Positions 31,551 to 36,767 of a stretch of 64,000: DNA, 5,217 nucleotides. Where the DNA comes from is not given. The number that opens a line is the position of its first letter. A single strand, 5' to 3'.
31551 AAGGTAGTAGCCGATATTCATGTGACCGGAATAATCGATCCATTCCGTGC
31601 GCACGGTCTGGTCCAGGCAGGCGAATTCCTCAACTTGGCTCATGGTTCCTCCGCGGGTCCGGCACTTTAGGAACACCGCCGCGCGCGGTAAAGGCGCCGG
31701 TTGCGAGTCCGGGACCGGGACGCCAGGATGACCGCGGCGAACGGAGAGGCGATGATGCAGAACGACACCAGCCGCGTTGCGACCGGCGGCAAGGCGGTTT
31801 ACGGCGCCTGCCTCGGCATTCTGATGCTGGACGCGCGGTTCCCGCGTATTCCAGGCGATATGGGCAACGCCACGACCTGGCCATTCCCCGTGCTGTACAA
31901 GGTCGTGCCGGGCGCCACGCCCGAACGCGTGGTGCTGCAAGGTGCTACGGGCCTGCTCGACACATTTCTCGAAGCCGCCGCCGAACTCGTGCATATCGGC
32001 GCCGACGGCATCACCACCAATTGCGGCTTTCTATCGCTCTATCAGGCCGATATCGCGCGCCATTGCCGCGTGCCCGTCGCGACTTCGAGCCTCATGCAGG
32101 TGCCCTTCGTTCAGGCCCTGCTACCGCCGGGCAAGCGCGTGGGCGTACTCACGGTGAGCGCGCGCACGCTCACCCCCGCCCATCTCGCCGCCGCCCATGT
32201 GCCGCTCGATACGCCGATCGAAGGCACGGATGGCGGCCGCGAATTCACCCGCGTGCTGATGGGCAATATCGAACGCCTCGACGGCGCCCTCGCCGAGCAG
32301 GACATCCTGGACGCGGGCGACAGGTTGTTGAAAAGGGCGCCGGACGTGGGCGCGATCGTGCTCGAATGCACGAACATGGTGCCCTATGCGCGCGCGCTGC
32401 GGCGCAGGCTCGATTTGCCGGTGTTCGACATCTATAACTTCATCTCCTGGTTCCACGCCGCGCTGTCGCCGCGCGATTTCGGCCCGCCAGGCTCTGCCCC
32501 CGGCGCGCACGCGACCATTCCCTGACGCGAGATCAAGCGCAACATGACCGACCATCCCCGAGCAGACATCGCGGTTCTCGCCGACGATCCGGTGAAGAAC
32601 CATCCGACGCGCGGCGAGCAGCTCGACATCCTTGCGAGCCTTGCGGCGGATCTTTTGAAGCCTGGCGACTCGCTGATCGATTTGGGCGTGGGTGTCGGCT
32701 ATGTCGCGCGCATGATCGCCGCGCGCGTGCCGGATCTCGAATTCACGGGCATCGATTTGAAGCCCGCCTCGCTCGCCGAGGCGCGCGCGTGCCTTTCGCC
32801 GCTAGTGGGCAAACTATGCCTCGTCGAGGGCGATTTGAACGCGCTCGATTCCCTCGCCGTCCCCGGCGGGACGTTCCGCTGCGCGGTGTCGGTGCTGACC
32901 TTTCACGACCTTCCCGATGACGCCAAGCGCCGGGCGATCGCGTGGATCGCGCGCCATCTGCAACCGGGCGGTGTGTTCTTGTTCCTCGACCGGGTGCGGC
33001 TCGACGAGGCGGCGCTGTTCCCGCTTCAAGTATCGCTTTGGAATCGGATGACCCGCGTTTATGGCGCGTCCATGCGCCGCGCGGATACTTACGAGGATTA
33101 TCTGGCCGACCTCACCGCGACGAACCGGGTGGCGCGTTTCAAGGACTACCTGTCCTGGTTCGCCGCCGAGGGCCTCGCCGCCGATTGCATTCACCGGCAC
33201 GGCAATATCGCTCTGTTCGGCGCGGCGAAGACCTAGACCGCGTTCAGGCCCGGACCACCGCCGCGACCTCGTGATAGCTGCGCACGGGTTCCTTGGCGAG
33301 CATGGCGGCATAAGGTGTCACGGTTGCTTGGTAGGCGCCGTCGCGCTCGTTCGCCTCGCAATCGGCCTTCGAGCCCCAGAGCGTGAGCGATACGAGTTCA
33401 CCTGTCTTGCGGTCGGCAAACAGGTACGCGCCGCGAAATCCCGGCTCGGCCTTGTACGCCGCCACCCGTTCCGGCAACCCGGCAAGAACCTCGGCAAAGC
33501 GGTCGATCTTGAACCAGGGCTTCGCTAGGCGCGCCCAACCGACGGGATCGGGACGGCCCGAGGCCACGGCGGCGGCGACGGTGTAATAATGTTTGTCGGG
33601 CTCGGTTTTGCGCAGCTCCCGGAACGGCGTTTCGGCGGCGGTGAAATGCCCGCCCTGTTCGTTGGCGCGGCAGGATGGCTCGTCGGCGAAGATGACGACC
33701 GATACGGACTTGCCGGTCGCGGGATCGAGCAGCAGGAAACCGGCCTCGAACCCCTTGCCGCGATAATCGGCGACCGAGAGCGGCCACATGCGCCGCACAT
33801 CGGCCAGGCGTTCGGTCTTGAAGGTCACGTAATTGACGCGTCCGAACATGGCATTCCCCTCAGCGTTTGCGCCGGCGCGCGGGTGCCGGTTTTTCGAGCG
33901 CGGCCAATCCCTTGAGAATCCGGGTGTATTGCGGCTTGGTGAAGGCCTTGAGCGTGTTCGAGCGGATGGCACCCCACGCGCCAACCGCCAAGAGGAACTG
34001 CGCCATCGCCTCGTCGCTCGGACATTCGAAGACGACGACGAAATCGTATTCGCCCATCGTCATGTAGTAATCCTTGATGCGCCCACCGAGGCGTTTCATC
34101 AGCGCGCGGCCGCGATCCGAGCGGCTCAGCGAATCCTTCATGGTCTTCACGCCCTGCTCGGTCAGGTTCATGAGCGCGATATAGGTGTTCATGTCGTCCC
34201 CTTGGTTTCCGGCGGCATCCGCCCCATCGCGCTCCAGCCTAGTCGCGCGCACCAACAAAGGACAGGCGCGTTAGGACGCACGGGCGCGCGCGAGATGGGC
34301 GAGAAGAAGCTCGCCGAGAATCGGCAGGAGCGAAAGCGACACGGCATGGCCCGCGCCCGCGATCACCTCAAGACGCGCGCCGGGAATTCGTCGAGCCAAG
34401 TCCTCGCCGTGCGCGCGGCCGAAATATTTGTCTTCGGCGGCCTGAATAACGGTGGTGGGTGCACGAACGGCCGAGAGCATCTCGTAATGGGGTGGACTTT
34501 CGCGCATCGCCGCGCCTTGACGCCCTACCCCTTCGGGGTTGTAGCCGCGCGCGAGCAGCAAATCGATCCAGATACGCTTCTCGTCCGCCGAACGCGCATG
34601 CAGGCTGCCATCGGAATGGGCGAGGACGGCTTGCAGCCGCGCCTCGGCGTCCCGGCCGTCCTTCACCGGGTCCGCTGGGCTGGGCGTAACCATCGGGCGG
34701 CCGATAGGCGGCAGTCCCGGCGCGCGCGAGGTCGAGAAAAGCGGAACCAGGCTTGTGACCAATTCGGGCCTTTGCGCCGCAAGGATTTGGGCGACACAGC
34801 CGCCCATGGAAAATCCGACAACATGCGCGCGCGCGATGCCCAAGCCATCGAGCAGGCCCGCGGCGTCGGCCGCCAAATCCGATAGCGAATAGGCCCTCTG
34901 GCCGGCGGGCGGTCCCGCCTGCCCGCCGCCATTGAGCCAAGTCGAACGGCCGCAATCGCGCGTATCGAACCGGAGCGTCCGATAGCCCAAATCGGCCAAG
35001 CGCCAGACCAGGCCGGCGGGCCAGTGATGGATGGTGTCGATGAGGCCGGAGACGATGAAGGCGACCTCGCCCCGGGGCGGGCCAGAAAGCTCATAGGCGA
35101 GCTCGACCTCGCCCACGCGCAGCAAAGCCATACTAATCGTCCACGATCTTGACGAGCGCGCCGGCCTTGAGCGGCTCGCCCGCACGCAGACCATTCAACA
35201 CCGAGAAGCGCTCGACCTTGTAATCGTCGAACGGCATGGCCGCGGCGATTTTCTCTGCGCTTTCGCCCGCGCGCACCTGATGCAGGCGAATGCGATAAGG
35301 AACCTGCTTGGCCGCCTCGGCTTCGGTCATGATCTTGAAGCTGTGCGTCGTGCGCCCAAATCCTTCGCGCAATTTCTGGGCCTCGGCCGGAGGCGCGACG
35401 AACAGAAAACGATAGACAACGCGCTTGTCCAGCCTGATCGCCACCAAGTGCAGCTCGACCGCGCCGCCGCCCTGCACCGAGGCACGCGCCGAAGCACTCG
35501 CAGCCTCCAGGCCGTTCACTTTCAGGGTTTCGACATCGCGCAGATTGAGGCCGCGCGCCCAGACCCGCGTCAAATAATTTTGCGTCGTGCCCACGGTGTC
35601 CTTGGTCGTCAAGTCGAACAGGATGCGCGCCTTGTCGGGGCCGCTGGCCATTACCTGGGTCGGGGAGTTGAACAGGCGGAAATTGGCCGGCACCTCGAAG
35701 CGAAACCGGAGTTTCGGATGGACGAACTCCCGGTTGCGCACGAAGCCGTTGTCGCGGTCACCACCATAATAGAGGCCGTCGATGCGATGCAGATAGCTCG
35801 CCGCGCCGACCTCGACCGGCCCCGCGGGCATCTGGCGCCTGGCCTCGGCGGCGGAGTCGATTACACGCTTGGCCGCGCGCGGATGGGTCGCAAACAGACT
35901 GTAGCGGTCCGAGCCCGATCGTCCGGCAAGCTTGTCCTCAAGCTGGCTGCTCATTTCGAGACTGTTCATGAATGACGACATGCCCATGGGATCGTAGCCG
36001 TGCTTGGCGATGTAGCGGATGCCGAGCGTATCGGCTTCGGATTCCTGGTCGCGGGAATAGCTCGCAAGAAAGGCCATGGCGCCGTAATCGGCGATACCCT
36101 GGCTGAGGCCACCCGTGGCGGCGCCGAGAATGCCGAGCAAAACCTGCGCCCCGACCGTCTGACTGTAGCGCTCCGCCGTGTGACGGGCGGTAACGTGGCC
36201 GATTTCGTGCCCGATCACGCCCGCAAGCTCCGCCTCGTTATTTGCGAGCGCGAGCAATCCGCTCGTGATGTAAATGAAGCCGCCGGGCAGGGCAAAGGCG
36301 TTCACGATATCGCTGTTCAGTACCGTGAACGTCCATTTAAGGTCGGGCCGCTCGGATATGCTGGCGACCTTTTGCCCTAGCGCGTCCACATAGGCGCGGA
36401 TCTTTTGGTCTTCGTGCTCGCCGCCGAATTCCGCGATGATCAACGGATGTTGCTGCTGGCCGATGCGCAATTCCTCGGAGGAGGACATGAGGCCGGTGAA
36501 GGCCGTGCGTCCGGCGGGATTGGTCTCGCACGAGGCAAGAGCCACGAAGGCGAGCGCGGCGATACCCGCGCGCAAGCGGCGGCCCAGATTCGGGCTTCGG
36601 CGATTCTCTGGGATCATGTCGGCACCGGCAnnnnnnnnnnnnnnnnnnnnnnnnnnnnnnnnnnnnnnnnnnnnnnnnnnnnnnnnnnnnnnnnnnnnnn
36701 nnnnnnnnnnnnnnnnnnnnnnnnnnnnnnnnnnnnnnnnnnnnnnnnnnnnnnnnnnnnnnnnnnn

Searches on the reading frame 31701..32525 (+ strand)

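Call 22: search_protein_families(library=pfam, proteins=[window:31701-32525:+], max_evalue=0.001)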
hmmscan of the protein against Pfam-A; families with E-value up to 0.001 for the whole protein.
window:31701-32525:+ (274 aa): 1 family
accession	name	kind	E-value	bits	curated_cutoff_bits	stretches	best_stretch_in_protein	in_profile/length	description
PF01177.27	Asp_Glu_race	-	1.1e-09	38.9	31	1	139-243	104-202/211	Asp/Glu/Hydantoin racemase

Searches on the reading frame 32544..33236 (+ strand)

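Call 22: search_protein_families(library=pfam, proteins=[window:32544-33236:+], max_evalue=0.001)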
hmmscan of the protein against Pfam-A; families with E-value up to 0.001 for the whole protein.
window:32544-33236:+ (230 aa): 7 families
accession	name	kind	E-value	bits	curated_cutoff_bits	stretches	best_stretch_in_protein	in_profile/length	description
PF13649.12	Methyltransf_25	-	7e-15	55.9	27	1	45-143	2-97/97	Methyltransferase domain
PF08241.18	Methyltransf_11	-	2.4e-11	44.5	21.2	1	46-147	2-95/95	Methyltransferase domain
PF13489.12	Methyltransf_23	-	9.2e-11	42.2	27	1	29-158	12-128/164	Methyltransferase domain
PF08242.18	Methyltransf_12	-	3.4e-10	41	30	1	45-145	1-98/98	Methyltransferase domain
PF13847.12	Methyltransf_31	-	7.9e-06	26.1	27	1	39-168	2-127/145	Methyltransferase domain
PF00891.24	Methyltransf_2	-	8.4e-05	22.5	22.3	1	36-166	59-182/210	O-methyltransferase domain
PF05175.20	MTS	-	0.00016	21.8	23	1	30-90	19-81/170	Methyltransferase small domain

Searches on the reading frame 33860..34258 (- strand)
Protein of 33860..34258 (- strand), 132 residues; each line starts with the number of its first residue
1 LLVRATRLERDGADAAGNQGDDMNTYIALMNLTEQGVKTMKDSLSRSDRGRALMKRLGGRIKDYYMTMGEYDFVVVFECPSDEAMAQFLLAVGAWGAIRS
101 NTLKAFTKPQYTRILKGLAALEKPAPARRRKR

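Call 22: search_protein_families(library=pfam, proteins=[window:33860-34258:-], max_evalue=0.001)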
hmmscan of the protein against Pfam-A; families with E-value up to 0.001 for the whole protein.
window:33860-34258:- (132 aa): 1 family
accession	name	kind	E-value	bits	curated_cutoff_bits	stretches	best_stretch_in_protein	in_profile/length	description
PF08734.17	GYD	-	2.1e-26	92.2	31.4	1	26-114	1-90/91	GYD domain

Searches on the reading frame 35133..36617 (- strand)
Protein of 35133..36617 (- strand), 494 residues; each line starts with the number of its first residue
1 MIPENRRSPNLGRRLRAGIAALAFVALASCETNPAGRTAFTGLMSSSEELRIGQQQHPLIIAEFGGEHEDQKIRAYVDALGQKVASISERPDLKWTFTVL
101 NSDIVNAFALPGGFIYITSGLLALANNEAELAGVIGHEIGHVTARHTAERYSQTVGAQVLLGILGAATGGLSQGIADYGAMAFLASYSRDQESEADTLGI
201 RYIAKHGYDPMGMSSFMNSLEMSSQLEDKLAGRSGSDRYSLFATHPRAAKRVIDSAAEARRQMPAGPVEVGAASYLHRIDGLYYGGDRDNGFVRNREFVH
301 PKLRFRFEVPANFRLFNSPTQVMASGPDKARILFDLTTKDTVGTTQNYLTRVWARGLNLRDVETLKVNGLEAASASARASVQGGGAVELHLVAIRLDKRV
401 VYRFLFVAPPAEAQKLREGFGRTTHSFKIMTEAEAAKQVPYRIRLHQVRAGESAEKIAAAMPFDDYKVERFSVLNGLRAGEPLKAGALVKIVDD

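Call 22: search_protein_families(library=pfam, proteins=[window:35133-36617:-], max_evalue=0.001)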
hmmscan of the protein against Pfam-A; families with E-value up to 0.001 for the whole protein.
window:35133-36617:- (494 aa): 1 family
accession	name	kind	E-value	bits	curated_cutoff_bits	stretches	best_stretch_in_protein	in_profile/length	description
PF01435.24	Peptidase_M48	-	6.4e-36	124.4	20.3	1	75-252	5-179/186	Peptidase family M48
